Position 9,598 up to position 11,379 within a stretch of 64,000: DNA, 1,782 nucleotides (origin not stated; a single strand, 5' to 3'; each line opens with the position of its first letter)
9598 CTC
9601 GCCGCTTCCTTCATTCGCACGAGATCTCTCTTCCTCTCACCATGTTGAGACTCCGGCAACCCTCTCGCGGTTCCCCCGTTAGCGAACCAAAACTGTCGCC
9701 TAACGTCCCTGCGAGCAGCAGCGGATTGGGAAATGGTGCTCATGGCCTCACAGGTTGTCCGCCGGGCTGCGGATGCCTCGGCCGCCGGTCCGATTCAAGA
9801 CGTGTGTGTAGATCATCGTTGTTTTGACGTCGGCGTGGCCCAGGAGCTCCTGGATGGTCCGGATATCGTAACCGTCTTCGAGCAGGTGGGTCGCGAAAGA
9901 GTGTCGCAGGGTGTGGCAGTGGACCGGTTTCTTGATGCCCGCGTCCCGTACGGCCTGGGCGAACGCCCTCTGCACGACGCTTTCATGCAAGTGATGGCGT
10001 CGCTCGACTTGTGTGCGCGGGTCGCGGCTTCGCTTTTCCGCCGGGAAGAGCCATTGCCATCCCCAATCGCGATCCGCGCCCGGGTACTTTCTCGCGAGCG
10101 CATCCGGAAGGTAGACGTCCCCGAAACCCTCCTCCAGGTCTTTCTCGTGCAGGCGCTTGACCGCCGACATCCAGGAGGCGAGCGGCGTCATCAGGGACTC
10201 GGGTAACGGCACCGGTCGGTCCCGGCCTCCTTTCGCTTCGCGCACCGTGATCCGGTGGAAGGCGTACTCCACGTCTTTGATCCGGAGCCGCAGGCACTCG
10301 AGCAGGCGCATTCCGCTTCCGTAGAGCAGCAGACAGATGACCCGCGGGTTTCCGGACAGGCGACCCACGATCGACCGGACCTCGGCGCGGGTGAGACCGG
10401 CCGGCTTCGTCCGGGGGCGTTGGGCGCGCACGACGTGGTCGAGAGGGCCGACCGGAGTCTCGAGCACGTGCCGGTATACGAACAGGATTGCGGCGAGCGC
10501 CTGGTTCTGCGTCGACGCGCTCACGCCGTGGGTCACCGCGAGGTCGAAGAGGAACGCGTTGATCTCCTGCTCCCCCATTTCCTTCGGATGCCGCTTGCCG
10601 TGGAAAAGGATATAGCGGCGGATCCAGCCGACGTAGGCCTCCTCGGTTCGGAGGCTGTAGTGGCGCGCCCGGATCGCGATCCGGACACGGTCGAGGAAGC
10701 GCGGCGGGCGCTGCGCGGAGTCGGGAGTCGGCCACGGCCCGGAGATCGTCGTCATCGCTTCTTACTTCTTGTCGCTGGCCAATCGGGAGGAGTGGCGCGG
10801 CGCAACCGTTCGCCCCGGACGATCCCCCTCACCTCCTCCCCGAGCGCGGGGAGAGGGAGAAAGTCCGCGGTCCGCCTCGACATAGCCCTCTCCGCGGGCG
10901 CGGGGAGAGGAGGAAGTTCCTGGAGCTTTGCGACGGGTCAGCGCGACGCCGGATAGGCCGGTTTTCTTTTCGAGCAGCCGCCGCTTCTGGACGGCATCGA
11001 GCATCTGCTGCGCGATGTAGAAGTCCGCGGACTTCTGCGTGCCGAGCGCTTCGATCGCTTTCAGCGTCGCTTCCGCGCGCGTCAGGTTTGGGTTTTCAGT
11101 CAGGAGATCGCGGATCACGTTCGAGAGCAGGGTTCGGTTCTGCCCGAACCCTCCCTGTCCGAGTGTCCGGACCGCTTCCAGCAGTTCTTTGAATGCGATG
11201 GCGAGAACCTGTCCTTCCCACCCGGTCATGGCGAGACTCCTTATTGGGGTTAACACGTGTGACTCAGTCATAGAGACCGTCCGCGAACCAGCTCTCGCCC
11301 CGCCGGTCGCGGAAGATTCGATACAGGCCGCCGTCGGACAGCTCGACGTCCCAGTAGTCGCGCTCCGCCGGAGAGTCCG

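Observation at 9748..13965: Integron integrase hard-wired behind imuA-imuB in the slot normally held by dnaE2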

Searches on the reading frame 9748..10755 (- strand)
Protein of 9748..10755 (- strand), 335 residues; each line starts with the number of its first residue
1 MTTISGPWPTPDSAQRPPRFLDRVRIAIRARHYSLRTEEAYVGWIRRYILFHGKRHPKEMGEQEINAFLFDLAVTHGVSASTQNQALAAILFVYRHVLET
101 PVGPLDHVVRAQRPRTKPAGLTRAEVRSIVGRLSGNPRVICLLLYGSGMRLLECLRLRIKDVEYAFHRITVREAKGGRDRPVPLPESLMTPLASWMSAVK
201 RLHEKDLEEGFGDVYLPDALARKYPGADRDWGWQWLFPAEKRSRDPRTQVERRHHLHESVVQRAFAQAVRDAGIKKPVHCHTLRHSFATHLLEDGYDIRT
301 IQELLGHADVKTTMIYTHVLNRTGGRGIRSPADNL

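Call 3: search_protein_families(library=pfam, proteins=[window:9748-10755:-], max_evalue=0.01)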
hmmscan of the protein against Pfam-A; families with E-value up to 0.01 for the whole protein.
window:9748-10755:- (335 aa): 2 families
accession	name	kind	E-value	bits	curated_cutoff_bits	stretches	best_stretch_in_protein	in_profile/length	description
PF00589.27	Phage_integrase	-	1.9e-36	125.8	27.1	1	136-320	23-169/172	Phage integrase family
PF13495.12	Phage_int_SAM_4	-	4.5e-28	97.9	27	1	20-102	1-83/85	Phage integrase, N-terminal SAM-like domain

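Call 4: search_protein_families(library=ncbifam, proteins=[window:9748-10755:-], max_evalue=0.01)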
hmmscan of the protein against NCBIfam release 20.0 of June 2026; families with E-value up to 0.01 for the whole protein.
window:9748-10755:- (335 aa): 13 families
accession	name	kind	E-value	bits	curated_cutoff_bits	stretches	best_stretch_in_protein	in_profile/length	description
TIGR02249.1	integrase_gron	subfamily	7.4e-137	455.9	265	1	20-335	1-315/315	integron integrase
NF011946.0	PRK15417.1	equivalog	1.2e-101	340.3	435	1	15-334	11-329/337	integron integrase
NF040815.2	recomb_XerA_Arch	equivalog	3.4e-47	161.2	220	2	245-320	179-255/263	site-specific tyrosine recombinase/integron integrase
TIGR02224.1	recomb_XerC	equivalog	3e-42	145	335.15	2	252-319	210-277/295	tyrosine recombinase XerC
TIGR02225.1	recomb_XerD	equivalog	6.1e-40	137.4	329.6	2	251-321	206-276/290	site-specific tyrosine recombinase XerD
NF001399.0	PRK00283.1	subfamily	4e-37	128.1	279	1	45-321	34-285/300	tyrosine recombinase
NF002331.0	PRK01287.1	subfamily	8.3e-27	94.1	371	2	255-319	247-312/365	site-specific tyrosine recombinase XerC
NF003462.0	PRK05084.1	equivalog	2.6e-15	56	267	1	275-326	300-351/360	tyrosine recombinase XerS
NF007370.0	PRK09870.1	subfamily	5.4e-12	45.7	221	1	265-318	125-178/200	tyrosine-type DNA invertase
NF007371.0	PRK09871.1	subfamily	2.9e-11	43.3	222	1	259-318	114-173/198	tyrosine-type DNA invertase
NF040693.1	recomb_GmtY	equivalog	7.1e-06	25.5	340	1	278-318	391-431/441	gamma-mobile-trio recombinase GmtY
NF041502.1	integrase_1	equivalog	0.00039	19.3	350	1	278-320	319-361/484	site-specific integrase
NF002685.0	PRK02436.1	equivalog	0.0014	18.5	178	1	126-200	102-175/245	site-specific tyrosine recombinase XerD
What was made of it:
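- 9748..10755 (-): intI, an intact integron integrase (335 aa), transcribed towards the cassette array (the 'inverted' orientation). TIGR02249 at 456 bits (call 4).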

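Call 10: find_related_loci(query=window:9748-10755:-, collection=genome_contigs, flank=8000)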
Query window:9748-10755:- (335 aa) in genome_contigs; peptide patterns used: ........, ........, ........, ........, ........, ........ (x = any residue, [..] = any of these).
600 stretches matched a pattern (row limit reached: there are more); 581 encode a relative of the query (tblastn E <= 1e-3); the best 80 are kept; 80 distinct loci.
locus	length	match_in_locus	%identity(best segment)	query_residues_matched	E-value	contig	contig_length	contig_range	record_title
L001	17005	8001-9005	67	1-335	6e-150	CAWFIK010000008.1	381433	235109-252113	MAG: uncultured Acidobacteriota bacterium isolate MFD04944.bin.2.204 genome assembly, contig: contig_68439, whole genome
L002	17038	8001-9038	64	11-335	2e-144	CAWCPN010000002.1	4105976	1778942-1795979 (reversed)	MAG: uncultured Acidobacteriota bacterium isolate MFD04944.bin.1.75 genome assembly, contig: contig_2100, whole genome s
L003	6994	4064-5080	65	3-335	2e-142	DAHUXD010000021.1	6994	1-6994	MAG TPA_asm: Acidobacteria bacterium isolate clean263 k141_1254170, whole genome shotgun sequence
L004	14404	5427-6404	67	19-335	1e-141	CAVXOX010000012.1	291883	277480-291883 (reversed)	MAG: uncultured Acidobacteriota bacterium isolate MFD00822.bin.1.216 genome assembly, contig: contig_84935, whole genome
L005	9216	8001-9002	64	19-335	1e-138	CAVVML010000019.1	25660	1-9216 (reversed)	MAG: uncultured Acidobacteriota bacterium isolate MFD09267.bin.2.131 genome assembly, contig: contig_42124, whole genome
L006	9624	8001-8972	67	18-335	5e-136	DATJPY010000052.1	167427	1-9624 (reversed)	MAG TPA_asm: Myxococcota bacterium isolate SMAG_U14925 k141_1081506, whole genome shotgun sequence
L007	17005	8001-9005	64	18-335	6e-134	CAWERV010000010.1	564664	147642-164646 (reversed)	MAG: uncultured Acidobacteriota bacterium isolate MFD02134.bin.2.169 genome assembly, contig: contig_281, whole genome s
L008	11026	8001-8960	61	13-333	8e-132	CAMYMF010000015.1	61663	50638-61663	MAG: uncultured Nitrospirae bacterium isolate ES_M_CG2-30-53-67_01 genome assembly, contig: scaffold_451, whole genome s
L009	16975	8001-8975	62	9-335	1e-128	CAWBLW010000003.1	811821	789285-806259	MAG: uncultured Acidobacteriota bacterium isolate MFD02416.bin.1.208 genome assembly, contig: contig_14733, whole genome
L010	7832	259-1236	59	7-333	2e-127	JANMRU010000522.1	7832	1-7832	MAG: Pseudanabaena sp. SOY_30_concoct_251 SOY_30_k141_1794044, whole genome shotgun sequence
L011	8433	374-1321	61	16-333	2e-124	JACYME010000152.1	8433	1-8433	MAG: Leptolyngbyaceae cyanobacterium T60_A2020_046 NODE_4842_length_8433_cov_166.657, whole genome shotgun sequence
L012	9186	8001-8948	61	11-326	2e-124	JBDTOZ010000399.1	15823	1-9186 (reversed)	MAG: Acidobacteriota bacterium isolate cluster3_bin.186 NODE_14307_length_15823_cov_66.403095, whole genome shotgun sequ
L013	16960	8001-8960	59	15-335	2e-124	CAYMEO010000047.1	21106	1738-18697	MAG TPA_asm: uncultured Spirochaetia bacterium isolate binchicken_co71_42 genome assembly, contig: NODE_1073_length_2110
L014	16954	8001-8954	63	18-335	3e-124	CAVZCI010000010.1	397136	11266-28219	MAG: uncultured Acidobacteriota bacterium isolate MFD00822.bin.2.149 genome assembly, contig: contig_146090, whole genom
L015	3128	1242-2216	57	10-335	6e-128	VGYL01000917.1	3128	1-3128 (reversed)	MAG: Planctomycetota bacterium isolate K_DeepCast_250m_m1_352 K_DeepCast_250m_m1_352_Ga0194125_10070987, whole genome sh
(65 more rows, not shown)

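Call 53: search_solved_structures(query=window:9748-10755:-, max_evalue=0.00001, show_alignments=1)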
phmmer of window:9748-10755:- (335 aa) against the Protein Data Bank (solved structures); distinct sequences matched with E-value up to 0.00001: 12.
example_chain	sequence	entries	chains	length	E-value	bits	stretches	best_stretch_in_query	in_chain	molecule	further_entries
2a3v_A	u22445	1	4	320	1.3e-89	304.1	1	19-333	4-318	site-specific recombinase IntI4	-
4a8e_A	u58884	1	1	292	4.4e-31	111.7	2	107-196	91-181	PROBABLE TYROSINE RECOMBINASE XERC-LIKE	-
5hxy_A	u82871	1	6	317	1.2e-25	93.7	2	251-320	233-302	Tyrosine recombinase XerA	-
1a0p_A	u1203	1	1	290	7.8e-16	61.5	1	272-321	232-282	SITE-SPECIFIC RECOMBINASE XERD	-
5c6k_A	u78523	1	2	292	1.5e-14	57.3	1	280-319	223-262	Integrase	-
5dcf_A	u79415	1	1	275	4.1e-14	55.9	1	275-321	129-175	Tyrosine recombinase XerD,DNA translocase FtsK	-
5dor_A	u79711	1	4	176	9e-13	51.4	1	280-319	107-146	Integrase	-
5vfz_A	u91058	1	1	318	5e-11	45.7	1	251-329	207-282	Gp33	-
9i5v_14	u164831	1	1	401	1.3e-09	41.1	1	280-319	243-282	Ribosome-associated translation inhibitor RaiA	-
5jjv_A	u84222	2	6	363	1.8e-09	40.6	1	261-319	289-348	Tyrosine recombinase XerH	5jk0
1aih_A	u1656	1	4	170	2.7e-07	33.5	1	263-319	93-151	HP1 INTEGRASE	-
3nkh_A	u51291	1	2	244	3e-07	33.3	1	263-321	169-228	Integrase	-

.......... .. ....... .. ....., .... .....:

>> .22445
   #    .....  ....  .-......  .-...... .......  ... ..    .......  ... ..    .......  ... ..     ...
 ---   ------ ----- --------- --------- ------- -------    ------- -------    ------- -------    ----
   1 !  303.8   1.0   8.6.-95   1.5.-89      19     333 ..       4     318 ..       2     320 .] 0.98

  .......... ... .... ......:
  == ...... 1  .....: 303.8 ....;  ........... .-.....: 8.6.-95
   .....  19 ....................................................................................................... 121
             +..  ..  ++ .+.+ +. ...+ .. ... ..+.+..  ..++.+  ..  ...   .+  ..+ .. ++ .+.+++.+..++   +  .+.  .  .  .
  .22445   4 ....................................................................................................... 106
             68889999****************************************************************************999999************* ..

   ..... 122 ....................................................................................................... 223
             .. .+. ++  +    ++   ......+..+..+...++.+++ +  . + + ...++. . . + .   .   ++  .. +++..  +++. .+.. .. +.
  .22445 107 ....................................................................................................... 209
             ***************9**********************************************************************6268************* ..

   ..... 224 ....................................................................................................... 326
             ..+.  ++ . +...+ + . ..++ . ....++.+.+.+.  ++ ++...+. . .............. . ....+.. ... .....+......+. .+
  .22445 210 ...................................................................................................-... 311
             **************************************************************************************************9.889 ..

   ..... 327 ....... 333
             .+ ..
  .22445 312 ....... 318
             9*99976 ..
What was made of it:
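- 9748..10755 (-): It aligns over its full length to VchIntIA 2a3v, including the integron-specific insert, the catalytic R, K, HxxR and H, and the Tyr in IYTHV (call 53).
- On Integron integrase (IntI): The full-length alignment to VchIntIA 2a3v includes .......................RRHHLHE, GMRLLE, KGG, HTLRHSF, GH and IYTHV (call 53).
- Checked: It scores 304 bits over its full length against VchIntIA 2a3v (call 53).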

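Call 73: find_encoding_contigs(protein=window:9748-10755:-, flank=10000, max_places=4)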
Protein window:9748-10755:- (335 aa): no gene with exactly this product is on record in the collection.
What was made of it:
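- The window is of metagenomic type, and the exact IntI sequence is not on record elsewhere (call 73).
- Tried and rejected: The sequence is not on record (call 73).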

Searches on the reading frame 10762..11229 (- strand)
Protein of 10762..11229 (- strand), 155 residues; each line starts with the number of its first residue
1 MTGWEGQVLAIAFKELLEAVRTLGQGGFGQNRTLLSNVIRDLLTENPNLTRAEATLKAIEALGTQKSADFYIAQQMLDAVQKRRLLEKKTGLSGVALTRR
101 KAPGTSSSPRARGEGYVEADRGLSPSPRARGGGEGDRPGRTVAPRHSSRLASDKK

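Call 3: search_protein_families(library=pfam, proteins=[window:10762-11229:-], max_evalue=0.01)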
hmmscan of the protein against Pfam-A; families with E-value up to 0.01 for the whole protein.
window:10762-11229:- (155 aa): 0 families

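Call 4: search_protein_families(library=ncbifam, proteins=[window:10762-11229:-], max_evalue=0.01)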
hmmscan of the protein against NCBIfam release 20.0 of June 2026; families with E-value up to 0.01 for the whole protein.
window:10762-11229:- (155 aa): 0 families

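Call 50: find_homologous_proteins(query=window:10762-11229:-, max_evalue=0.001)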
Query window:10762-11229:- (155 aa): 10 proteins with E <= 0.001 among 600 candidates.
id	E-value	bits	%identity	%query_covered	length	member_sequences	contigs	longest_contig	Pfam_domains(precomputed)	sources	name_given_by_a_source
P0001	2.5e-83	296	96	94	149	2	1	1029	-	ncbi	-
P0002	1.7e-56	208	80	88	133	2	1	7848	-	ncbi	ncbi:MAG: hypothetical protein ABI682_15665, partial [Acidobacteriota bacterium]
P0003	3.0e-48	182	78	77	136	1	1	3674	-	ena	-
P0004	1.0e-46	177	77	77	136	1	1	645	-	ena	-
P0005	2.8e-43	166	78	72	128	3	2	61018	-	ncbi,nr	ncbi:MAG: hypothetical protein ABR610_03765 [Thermoanaerobaculia bacterium]|nr:hypothetical protein 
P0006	1.1e-41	160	71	72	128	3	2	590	-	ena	-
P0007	8.8e-32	128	63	74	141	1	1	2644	-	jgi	jgi:hypothetical protein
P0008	2.9e-29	120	67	63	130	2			-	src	-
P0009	2.3e-27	114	64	63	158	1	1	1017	-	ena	-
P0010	3.0e-9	55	41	74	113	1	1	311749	-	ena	-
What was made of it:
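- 10762..11229 (-): orf155. It has a conserved four-helix core (codons 1-95, 11229-10945) and an unconserved low-complexity tail (10944-10762) that runs through GC-rich hairpin repeats to 6 nt before intI. Only 10 homologues were found, all hypothetical and without a Pfam domain (call 50).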

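Call 72: predict_structure(alignment_id=A3)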
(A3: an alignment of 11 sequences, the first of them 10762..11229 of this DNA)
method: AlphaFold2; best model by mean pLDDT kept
length: 155 residues; sequences in the alignment: 11
mean_pLDDT: 59.5   pTM: 0.37
mean pLDDT of the five models: 59.5, 54.3, 51.1, 49.4, 45.0
residues with pLDDT >= 90: 0; 70-90: 51; 50-70: 42; < 50: 62
segments of 3 or more residues with pLDDT < 50: 91-144, 146-149
pLDDT, mean of each block of 10 residues (from residue 1): 59 62 54 77 77 85 76 83 71 42 41 38 43 40 46 54
secondary structure, 60 per line:
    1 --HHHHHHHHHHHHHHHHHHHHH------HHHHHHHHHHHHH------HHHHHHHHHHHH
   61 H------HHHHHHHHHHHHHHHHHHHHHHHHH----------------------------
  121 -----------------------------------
elements in order: H3-23 H30-42 H49-61 H68-92
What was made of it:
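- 10762..11229 (-): AlphaFold gives four helices with mean pLDDT 59.5 and a tail below 50 (call 72).
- Tried and rejected: Its AlphaFold model was too weak (pLDDT 59.5) to justify a fold search (calls 50, 72).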

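Call 74: find_encoding_contigs(protein=P0005, flank=10000, max_places=3)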
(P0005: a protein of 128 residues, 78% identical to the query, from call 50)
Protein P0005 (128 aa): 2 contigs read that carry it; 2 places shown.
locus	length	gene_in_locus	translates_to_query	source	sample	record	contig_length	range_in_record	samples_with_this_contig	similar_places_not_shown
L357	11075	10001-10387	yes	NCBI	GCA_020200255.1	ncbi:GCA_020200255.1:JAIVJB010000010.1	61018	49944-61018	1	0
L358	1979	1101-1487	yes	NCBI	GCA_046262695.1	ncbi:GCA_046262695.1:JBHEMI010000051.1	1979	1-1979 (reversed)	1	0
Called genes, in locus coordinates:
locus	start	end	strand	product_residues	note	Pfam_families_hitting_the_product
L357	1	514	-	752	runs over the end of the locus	PF19313:DUF5916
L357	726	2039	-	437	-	PF12704:MacB_PCD, PF02687:FtsX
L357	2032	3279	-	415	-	PF12704:MacB_PCD, PF02687:FtsX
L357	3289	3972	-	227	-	PF02463:SMC_N (faint), PF00005:ABC_tran, PF13304:AAA_21 (faint)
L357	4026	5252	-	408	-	PF25919:BSH_CusB (faint), PF25997:BSH_YhbJ (faint), PF00364:Biotin_lipoyl (faint), PF25917:BSH_RND, PF25973:BSH_CzcB, PF25954:Beta-barrel_RND_2, PF25990:Beta-barrel_YknX, PF26002:Beta-barrel_AprE (weak), +1 more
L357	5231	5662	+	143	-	PF00293:NUDIX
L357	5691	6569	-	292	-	PF00561:Abhydrolase_1 (weak), PF12146:Hydrolase_4, PF12697:Abhydrolase_6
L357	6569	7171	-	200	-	PF00440:TetR_N, PF16925:TetR_C_13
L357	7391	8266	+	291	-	PF00154:RecA_N, PF27531:MT3502_N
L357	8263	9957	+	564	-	PF00817:IMS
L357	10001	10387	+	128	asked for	-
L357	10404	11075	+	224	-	PF13495:Phage_int_SAM_4, PF00589:Phage_integrase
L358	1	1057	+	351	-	?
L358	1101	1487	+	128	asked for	-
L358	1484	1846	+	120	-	PF13495:Phage_int_SAM_4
